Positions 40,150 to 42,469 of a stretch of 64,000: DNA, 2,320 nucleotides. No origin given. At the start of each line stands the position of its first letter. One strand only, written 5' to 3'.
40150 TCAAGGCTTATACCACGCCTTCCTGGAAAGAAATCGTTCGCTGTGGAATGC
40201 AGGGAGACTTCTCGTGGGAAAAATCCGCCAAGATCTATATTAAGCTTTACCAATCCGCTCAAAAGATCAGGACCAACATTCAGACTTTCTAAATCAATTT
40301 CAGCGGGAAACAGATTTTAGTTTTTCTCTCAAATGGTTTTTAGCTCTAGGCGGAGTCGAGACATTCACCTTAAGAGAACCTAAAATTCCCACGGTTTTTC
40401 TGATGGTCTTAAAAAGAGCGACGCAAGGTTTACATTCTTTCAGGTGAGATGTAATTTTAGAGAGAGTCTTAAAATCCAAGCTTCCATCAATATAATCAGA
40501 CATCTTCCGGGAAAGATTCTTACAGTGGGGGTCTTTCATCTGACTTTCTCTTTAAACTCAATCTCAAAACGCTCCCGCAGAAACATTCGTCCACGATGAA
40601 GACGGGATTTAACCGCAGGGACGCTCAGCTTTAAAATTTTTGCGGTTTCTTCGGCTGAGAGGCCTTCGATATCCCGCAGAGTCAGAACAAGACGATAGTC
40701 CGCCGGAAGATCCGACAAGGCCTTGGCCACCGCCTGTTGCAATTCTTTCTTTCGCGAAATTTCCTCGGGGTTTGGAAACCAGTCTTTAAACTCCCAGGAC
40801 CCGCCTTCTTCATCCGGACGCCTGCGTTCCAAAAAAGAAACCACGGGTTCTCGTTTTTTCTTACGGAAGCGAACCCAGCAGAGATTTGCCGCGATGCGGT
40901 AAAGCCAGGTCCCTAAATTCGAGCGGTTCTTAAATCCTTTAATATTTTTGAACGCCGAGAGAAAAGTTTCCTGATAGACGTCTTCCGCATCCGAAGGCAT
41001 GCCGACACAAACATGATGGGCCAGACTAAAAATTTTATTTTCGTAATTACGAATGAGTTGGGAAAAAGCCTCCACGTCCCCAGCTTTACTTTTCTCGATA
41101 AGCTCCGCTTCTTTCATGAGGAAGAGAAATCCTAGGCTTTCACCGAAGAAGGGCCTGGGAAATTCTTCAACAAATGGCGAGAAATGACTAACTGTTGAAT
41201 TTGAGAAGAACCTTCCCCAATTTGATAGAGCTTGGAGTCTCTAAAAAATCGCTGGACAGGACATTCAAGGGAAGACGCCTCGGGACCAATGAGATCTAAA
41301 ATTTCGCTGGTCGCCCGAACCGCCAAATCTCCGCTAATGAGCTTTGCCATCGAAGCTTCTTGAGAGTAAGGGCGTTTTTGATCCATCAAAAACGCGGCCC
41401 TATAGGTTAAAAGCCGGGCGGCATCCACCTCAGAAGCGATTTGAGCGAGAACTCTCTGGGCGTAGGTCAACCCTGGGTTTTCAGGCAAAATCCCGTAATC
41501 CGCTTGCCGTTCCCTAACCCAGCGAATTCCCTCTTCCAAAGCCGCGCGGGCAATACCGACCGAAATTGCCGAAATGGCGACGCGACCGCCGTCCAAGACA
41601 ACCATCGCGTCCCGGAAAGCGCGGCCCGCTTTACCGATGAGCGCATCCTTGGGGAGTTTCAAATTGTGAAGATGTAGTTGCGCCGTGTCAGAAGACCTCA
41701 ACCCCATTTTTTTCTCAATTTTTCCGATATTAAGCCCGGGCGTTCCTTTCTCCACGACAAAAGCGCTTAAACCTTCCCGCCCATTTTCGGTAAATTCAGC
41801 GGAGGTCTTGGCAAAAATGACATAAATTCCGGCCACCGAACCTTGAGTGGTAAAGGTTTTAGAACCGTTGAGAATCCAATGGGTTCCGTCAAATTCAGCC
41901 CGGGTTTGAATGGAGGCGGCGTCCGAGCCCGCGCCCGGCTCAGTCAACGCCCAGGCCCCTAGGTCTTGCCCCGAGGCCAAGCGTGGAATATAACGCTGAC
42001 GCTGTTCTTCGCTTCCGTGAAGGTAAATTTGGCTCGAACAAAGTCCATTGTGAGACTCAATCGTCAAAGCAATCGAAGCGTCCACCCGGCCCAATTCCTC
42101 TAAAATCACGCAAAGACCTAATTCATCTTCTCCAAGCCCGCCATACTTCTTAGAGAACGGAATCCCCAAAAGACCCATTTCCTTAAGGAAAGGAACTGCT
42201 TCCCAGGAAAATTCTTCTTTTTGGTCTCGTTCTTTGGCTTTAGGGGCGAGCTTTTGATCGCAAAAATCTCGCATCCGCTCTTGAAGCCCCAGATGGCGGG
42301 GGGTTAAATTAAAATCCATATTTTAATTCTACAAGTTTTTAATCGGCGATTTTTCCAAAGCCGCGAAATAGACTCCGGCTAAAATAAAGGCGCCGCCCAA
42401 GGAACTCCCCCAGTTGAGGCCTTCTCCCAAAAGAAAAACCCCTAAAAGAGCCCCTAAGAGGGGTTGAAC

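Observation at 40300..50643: Tandem array of divergent secreted M4 thermolysin-like proteases in one long transcriptional unit that ends with an ECF sigma/anti-sigma pair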

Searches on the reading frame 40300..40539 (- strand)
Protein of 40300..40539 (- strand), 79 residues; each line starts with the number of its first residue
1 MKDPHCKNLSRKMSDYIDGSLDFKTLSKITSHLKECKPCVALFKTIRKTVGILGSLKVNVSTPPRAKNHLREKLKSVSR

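Call 4: search_protein_families(library=pfam, proteins=[window:40300-40539:-], max_evalue=1)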
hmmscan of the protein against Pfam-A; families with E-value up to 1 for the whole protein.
window:40300-40539:- (79 aa): 1 family
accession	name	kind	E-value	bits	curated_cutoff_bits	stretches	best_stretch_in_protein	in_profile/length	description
PF13490.11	zf-HC2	-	4e-07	30.5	22.2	1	6-39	1-34/35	Putative zinc-finger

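Call 5: search_protein_families(library=ncbifam, proteins=[window:40300-40539:-], max_evalue=1)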
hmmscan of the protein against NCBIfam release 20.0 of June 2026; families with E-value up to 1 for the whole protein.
window:40300-40539:- (79 aa): 3 families
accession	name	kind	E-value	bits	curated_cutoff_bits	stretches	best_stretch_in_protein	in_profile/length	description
TIGR03988.1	antisig_RsrA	equivalog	6.5e-07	29.4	62.5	1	6-76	2-72/77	mycothiol system anti-sigma-R factor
NF052368.1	antisigmaE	subfamily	3.8e-05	23.4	50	1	4-39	2-37/48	anti-sigma factor family protein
NF052375.1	antisigma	equivalog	0.031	14.3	100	1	14-76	3-64/217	anti-sigma factor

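Call 65: search_solved_structures(query=window:40300-40539:-, max_evalue=10, show_alignments=2)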
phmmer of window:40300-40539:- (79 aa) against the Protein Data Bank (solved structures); distinct sequences matched with E-value up to 10: 2.
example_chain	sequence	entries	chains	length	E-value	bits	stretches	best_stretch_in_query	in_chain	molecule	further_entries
9nri_BX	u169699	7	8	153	0.46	14.2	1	2-32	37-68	Large ribosomal subunit protein uL30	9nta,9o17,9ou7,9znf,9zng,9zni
5wuq_C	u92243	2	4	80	0.91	13.3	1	11-63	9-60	Anti-sigma-W factor RsiW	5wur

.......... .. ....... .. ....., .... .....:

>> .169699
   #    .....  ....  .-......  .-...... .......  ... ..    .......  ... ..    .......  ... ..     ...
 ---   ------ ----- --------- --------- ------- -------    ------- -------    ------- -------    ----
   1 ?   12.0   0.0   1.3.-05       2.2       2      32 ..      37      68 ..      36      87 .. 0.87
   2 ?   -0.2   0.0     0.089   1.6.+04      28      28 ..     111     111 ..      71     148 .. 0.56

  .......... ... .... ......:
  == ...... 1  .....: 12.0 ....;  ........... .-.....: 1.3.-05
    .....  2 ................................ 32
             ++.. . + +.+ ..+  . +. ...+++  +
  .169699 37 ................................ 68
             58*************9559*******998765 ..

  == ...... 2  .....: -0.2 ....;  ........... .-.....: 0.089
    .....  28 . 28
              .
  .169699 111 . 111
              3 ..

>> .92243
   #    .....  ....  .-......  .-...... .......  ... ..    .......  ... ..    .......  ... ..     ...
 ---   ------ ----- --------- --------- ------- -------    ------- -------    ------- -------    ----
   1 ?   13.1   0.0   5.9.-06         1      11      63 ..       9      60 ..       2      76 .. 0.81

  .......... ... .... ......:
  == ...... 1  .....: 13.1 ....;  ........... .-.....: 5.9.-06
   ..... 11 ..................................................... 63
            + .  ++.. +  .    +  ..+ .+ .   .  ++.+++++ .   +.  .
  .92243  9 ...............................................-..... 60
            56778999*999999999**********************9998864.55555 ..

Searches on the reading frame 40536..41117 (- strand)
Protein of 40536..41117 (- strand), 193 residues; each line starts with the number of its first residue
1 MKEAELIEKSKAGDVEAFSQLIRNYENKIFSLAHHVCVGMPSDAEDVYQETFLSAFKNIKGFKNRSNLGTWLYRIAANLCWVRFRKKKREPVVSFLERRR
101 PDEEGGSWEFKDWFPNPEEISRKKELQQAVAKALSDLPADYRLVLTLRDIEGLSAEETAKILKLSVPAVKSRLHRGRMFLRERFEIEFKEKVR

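Call 4: search_protein_families(library=pfam, proteins=[window:40536-41117:-], max_evalue=1)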
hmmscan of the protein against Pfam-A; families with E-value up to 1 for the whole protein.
window:40536-41117:- (193 aa): 7 families
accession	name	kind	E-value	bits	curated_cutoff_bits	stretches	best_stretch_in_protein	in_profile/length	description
PF08281.18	Sigma70_r4_2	-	6e-16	58.3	25.7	1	128-180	2-54/54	Sigma-70, region 4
PF04542.20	Sigma70_r2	-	1.2e-15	57.5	24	1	21-89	1-70/71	Sigma-70 region 2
PF04545.22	Sigma70_r4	-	2e-09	37.3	24.1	1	133-182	1-50/50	Sigma-70, region 4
PF07638.17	Sigma70_ECF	-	1.1e-07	32.4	21.1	1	4-182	5-181/185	ECF sigma factor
PF12645.13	HTH_16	-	0.001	19.6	22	1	5-62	2-64/65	Helix-turn-helix domain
PF22233.2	PhyR_sigma-like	-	0.15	12.3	27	1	135-170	2-37/50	Response regulator PhyR, sigma-like domain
PF03274.19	Foamy_BEL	-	0.17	11.6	24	1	109-170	49-107/301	Foamy virus BEL 1/2 protein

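Call 5: search_protein_families(library=ncbifam, proteins=[window:40536-41117:-], max_evalue=1)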
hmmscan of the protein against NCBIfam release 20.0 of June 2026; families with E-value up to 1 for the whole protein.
window:40536-41117:- (193 aa): 109 families (the best 25 are shown)
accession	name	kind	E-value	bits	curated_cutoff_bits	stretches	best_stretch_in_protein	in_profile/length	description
NF008888.0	PRK11922.1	equivalog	1.1e-44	152.8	204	1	2-189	16-201/231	RNA polymerase sigma factor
NF007223.0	PRK09641.1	equivalog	3.3e-39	134.7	209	1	5-185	7-185/187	RNA polymerase sigma factor SigW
NF007225.0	PRK09643.1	equivalog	4.6e-34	117.9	190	1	3-185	14-183/204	RNA polymerase sigma factor SigM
TIGR02948.1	SigW_bacill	equivalog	1.7e-33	116.3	243.1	1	6-184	8-184/187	RNA polymerase sigma factor SigW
NF004113.0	PRK05602.1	equivalog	1.3e-32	113.2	208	1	3-185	32-202/211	RNA polymerase sigma factor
TIGR02939.1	RpoE_Sigma70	equivalog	3.7e-32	111.9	236.15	1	4-182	8-184/190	RNA polymerase sigma factor RpoE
NF009171.0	PRK12518.1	equivalog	9.8e-31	107.1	208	1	3-184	14-184/191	RNA polymerase sigma factor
NF006089.0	PRK08241.1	subfamily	1.2e-30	106.8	240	1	3-183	9-203/343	RNA polymerase subunit sigma-70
NF009166.1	PRK12513.1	equivalog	3.1e-29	102.1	206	1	4-183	10-185/193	RNA polymerase sigma factor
TIGR02937.1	sigma70-ECF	superfamily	4.9e-28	97.8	42.9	1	16-183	1-164/165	sigma-70 family RNA polymerase sigma factor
NF007229.0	PRK09647.1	equivalog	1.2e-27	96.7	265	1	13-187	41-205/220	RNA polymerase sigma factor SigE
NF058625.1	sigma_PG0214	equivalog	7.2e-27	94.1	130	1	16-185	4-162/170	GFO_1088 family ECF-type sigma factor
TIGR02950.1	SigM_subfam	subfamily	2.4e-26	92.4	147.95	1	20-183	4-157/159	RNA polymerase sigma factor, SigM family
NF007216.0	PRK09638.1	equivalog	3.6e-25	88.8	194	1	1-184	3-174/180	RNA polymerase sigma factor SigY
TIGR02959.1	SigZ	equivalog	1.1e-24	87.2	168.65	1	40-185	18-149/170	RNA polymerase sigma factor SigZ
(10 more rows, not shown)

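Call 64: search_solved_structures(query=window:40536-41117:-, max_evalue=0.001)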
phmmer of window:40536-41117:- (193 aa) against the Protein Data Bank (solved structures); distinct sequences matched with E-value up to 0.001: 26.
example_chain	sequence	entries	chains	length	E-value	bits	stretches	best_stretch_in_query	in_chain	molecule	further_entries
1or7_A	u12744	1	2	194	2.4e-26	95.7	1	5-180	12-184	RNA polymerase sigma-E factor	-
6jbq_F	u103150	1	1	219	3.5e-26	95.2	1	5-180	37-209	ECF RNA polymerase sigma-E factor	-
5wuq_A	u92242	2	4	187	6.4e-26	94.3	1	6-183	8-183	ECF RNA polymerase sigma factor SigW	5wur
8z6g_B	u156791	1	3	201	3e-24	88.9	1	3-182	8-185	RNA polymerase sigma factor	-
6in7_B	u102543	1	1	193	3.3e-24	88.8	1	3-180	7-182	RNA polymerase sigma-H factor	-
9m9d_F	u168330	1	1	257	5.8e-21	78.2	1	15-183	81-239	ECF RNA polymerase sigma factor SigE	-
9m9e_F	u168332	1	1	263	6.2e-21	78.1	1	15-183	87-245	ECF RNA polymerase sigma factor SigE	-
9m98_F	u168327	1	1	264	6.3e-21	78.1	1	15-183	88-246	ECF RNA polymerase sigma factor SigE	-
5zx2_F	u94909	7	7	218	1.6e-19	73.5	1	40-181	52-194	ECF RNA polymerase sigma factor SigH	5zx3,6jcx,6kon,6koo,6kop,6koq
6jcy_F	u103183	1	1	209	1.6e-18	70.2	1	40-181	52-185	ECF RNA polymerase sigma factor SigH,ECF RNA polymerase sigma factor SigE,ECF RNA polymera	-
7qh5_A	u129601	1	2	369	3.6e-17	65.8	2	9-80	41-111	RNA polymerase sigma factor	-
4cxf_A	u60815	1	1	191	1.1e-12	51.2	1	8-181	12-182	RNA POLYMERASE SIGMA FACTOR CNRH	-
6dxo_A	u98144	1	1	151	2e-12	50.4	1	5-89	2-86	RNA polymerase ECF-subfamily sigma factor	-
2map_A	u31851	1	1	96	7.9e-11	45.1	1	4-79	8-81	RNA polymerase sigma factor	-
2mao_A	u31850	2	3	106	9.9e-11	44.8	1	5-80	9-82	RNA polymerase sigma factor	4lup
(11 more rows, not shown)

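Call 78: find_homologous_proteins(query=window:40536-41117:-, max_evalue=1e-30)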
Query window:40536-41117:- (193 aa): 2249 proteins with E <= 1e-30 among 8000 candidates; the best 120 are listed.
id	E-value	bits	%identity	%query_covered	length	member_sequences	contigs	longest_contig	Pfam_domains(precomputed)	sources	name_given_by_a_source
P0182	8.1e-113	392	91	100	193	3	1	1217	PF07638.18,PF04545.23,PF04542.21,PF08281.19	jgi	jgi:RNA polymerase sigma-70 factor (ECF subfamily)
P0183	1.7e-110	385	90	93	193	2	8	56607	PF07638.18,PF04545.23,PF04542.21,PF08281.19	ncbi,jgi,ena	jgi:RNA polymerase sigma-70 factor (ECF subfamily)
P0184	1.1e-109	382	91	93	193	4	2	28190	PF07638.18,PF04545.23,PF04542.21,PF08281.19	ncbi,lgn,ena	-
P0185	1.4e-109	382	89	93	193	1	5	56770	PF07638.18,PF04545.23,PF04542.21,PF08281.19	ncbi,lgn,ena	-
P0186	1.4e-109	382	89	100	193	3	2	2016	PF07638.18,PF04545.23,PF04542.21,PF08281.19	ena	-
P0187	3.7e-109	380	90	93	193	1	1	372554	PF07638.18,PF04545.23,PF04542.21,PF08281.19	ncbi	-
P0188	1.6e-92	326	91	83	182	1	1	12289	PF04542.21,PF08281.19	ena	-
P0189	1.9e-90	319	76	99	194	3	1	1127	PF07638.18,PF04545.23,PF04542.21,PF08281.19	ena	-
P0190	3.0e-86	306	74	99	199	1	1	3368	PF07638.18,PF04545.23,PF04542.21,PF08281.19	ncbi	-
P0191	7.7e-85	301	90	73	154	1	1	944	PF07638.18,PF04545.23,PF04542.21,PF08281.19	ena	-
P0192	1.4e-84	300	91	72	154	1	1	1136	PF07638.18,PF04545.23,PF04542.21,PF08281.19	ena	-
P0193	1.3e-83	297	91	72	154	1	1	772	PF07638.18,PF04545.23,PF04542.21,PF08281.19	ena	-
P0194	2.5e-76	273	67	97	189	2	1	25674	PF07638.18,PF04545.23,PF04542.21,PF08281.19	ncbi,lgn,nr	ncbi:MAG: sigma-70 family RNA polymerase sigma factor [Elusimicrobia bacterium]|nr:sigma-70 family R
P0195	1.7e-75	271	66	99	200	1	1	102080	PF07638.18,PF04545.23,PF04542.21,PF08281.19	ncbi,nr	ncbi:MAG: sigma-70 family RNA polymerase sigma factor [Elusimicrobia bacterium]|nr:sigma-70 family R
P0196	3.5e-75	270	65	98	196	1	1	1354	PF07638.18,PF04545.23,PF04542.21,PF08281.19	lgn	-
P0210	1.9e-72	261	65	95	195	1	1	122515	PF07638.18,PF04545.23,PF04542.21,PF08281.19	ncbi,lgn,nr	ncbi:MAG: sigma-70 family RNA polymerase sigma factor [Elusimicrobia bacterium]|nr:sigma-70 family R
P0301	1.6e-67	245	63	93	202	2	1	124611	PF07638.18,PF04545.23,PF04542.21,PF12645.14,PF08281.19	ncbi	ncbi:MAG: RNA polymerase sigma factor [Elusimicrobiota bacterium]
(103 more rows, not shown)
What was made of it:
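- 40536..41117 (-): ECF (group IV) sigma factor, RpoE/SigW-like (193 aa). calls 4, 5, 64, 78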

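Call 79: find_encoding_contigs(protein=P0195, flank=7000, max_places=1)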
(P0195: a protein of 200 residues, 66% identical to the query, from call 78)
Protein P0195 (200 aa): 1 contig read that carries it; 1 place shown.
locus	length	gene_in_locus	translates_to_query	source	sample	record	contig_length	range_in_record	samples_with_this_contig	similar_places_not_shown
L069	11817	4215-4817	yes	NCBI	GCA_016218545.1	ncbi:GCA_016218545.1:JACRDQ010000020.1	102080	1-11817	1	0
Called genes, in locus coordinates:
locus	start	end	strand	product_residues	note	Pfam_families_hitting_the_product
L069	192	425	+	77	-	PF13560:HTH_31, PF01381:HTH_3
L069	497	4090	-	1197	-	PF01855:POR_N, PF17147:PFOR_II, PF01558:POR, PF10371:EKR, PF12838:Fer4_7, PF13183:Fer4_8 (weak), PF13237:Fer4_10 (weak), PF13484:Fer4_16 (weak), +3 more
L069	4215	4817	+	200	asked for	PF07638:Sigma70_ECF, PF04542:Sigma70_r2, PF08281:Sigma70_r4_2, PF04545:Sigma70_r4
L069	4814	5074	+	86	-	-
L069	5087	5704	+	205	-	PF02085:Cytochrom_CIII (faint), PF14537:Cytochrom_c3_2 (faint), PF14522:Cytochrome_C7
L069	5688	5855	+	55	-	-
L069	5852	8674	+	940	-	PF12838:Fer4_7 (weak), PF13247:Fer4_11 (weak)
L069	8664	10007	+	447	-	PF03916:NrfD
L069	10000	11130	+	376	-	PF11821:ActD, PF00034:Cytochrom_C, PF13442:Cytochrome_CBB3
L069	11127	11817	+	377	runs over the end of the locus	-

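Call 80: find_encoding_contigs(protein=P0210, flank=7000, max_places=1)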
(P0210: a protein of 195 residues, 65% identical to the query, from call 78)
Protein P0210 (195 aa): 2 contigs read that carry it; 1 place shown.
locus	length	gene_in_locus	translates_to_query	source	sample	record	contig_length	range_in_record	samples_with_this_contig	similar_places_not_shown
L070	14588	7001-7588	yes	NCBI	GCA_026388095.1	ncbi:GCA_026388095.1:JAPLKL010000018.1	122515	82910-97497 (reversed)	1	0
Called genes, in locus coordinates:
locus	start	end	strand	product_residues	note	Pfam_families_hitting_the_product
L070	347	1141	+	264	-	PF17194:AbiEi_3_N, PF11459:AbiEi_3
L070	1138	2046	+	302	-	PF08843:AbiEii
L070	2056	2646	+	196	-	-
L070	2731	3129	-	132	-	-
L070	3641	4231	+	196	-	PF01648:ACPS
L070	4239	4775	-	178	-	-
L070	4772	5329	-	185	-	-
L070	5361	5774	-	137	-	PF00072:Response_reg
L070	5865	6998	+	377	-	PF02518:HATPase_c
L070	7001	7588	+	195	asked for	PF04542:Sigma70_r2, PF07638:Sigma70_ECF (weak), PF08281:Sigma70_r4_2, PF04545:Sigma70_r4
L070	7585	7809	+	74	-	PF13490:zf-HC2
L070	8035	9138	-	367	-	PF12679:ABC2_membrane_2, PF12698:ABC2_membrane_3, PF01061:ABC2_membrane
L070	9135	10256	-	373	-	PF12679:ABC2_membrane_2, PF12698:ABC2_membrane_3, PF01061:ABC2_membrane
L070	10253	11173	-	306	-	PF00005:ABC_tran, PF13304:AAA_21 (weak)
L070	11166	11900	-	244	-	PF00005:ABC_tran, PF13304:AAA_21 (weak)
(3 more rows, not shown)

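Call 81: find_encoding_contigs(protein=P0301, flank=7000, max_places=1)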
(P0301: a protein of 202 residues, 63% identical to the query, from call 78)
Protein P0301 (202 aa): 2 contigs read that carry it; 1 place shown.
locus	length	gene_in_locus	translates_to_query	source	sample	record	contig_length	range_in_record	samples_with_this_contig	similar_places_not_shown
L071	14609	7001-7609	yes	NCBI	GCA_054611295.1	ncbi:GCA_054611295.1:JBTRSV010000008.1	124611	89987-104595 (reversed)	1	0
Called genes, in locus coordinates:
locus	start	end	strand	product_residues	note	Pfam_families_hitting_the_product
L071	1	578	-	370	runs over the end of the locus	PF05222:AlaDh_PNT_N, PF01262:AlaDh_PNT_C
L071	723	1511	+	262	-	PF01738:DLH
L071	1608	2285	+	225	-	PF00849:PseudoU_synth_2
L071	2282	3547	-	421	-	PF02646:RmuC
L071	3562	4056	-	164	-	PF00929:RNase_T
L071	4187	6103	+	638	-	PF08497:Radical_SAM_N, PF04055:Radical_SAM, PF11842:DUF3362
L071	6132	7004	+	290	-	PF03976:PPK2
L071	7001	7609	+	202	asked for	PF12645:HTH_16 (faint), PF04542:Sigma70_r2, PF07638:Sigma70_ECF (weak), PF04545:Sigma70_r4, PF08281:Sigma70_r4_2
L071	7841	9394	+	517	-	PF02321:OEP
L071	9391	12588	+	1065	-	PF00873:ACR_tran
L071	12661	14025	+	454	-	PF01011:PQQ (faint), PF13360:PQQ_2, PF13570:Beta-prop_ACSF4, PF13360:PQQ_2 (weak)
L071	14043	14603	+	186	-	PF02635:DsrE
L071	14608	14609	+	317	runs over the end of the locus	PF13531:SBP_bac_11, PF01547:SBP_bac_1 (faint)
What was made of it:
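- Orthologous sigmas sit in unrelated contexts, two of three followed by a short protein (calls 78-81).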

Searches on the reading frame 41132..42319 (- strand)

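Call 4: search_protein_families(library=pfam, proteins=[window:41132-42319:-], max_evalue=1)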
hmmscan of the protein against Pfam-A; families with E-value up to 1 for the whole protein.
window:41132-42319:- (395 aa): 6 families
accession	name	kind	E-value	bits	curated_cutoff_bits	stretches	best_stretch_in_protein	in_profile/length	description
PF02771.21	Acyl-CoA_dh_N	-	1.3e-33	116.1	22.9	1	7-118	2-113/113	Acyl-CoA dehydrogenase, N-terminal domain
PF00441.29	Acyl-CoA_dh_1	-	8.1e-31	107.6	22.4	1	235-384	4-150/150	Acyl-CoA dehydrogenase, C-terminal domain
PF02770.24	Acyl-CoA_dh_M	-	1.7e-25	89.5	33.3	1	122-219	1-96/97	Acyl-CoA dehydrogenase, middle domain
PF08028.16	Acyl-CoA_dh_2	-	3e-17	63.6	22.7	1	248-364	2-125/134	Acyl-CoA dehydrogenase, C-terminal domain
PF06597.16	Clostridium_P47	-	0.081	12.2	27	1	108-170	36-97/461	Clostridium P-47 protein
PF01726.22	LexA_DNA_bind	-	0.093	13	23.7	1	197-221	27-51/65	LexA DNA binding domain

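Call 5: search_protein_families(library=ncbifam, proteins=[window:41132-42319:-], max_evalue=1)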
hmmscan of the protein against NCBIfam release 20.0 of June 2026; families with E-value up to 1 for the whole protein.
window:41132-42319:- (395 aa): 21 families
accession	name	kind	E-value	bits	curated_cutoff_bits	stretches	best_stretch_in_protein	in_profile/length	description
NF042972.1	AcrlCoAredClosAcrC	equivalog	5.5e-103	344.5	640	1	1-385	1-378/378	acryloyl-CoA reductase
NF043006.1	CyhCrbnylCoADH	equivalog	1.6e-84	284.1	650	1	16-385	15-377/380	cyclohexane-1-carbonyl-CoA dehydrogenase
NF045552.1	GlutCoADH_Des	equivalog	8.6e-75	252.3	470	1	1-381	1-377/387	glutaryl-CoA dehydrogenase Acd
NF058590.1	AcCoDHFadEBacil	equivalog_domain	1.7e-69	234.9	600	1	6-385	22-412/586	acyl-CoA dehydrogenase FadE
NF042439.1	SulpropCoADesulf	equivalog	1.3e-66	225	600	1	13-385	1-372/379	3-sulfinopropanoyl-CoA desulfinase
NF053553.1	prodigi_MBC_PigA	equivalog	4.1e-60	203.9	500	1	1-383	1-379/381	prodigiosin MBC biosynthesis dehydrogenase PigA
NF045652.1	ProlPCPDhRedW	equivalog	1.5e-58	198.4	650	1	13-383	8-373/376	L-prolyl-[peptidyl-carrier protein] dehydrogenase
TIGR03207.1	cyc_hxne_CoA_dh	equivalog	2.7e-56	190.9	575.35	1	9-382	5-370/372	cyclohexanecarboxyl-CoA dehydrogenase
NF008997.0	PRK12341.1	equivalog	1.4e-47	162.6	537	1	1-387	1-380/382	acyl-CoA dehydrogenase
NF052270.1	Staph_DH_FadE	equivalog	4.7e-44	150.7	600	1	5-383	21-393/400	acyl-CoA dehydrogenase FadE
NF002885.1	PRK03354.1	equivalog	5.8e-40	137.5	540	1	1-387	1-377/378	crotonobetainyl-CoA dehydrogenase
TIGR04022.1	sulfur_SfnB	equivalog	6.6e-34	117.4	430.9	1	22-364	19-361/391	SfnB family sulfur acquisition oxidoreductase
NF049984.1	Rv1679_FadE16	equivalog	5.6e-28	98.2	600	1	26-363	14-345/371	Rv1679 family acyl-CoA dehydrogenase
TIGR03204.1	pimC_large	equivalog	1.4e-26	93.4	623.85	1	33-349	39-344/395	pimeloyl-CoA dehydrogenase large subunit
NF007000.1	PRK09463.1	subfamily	9.2e-25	87.1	600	1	32-344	69-393/726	acyl-CoA dehydrogenase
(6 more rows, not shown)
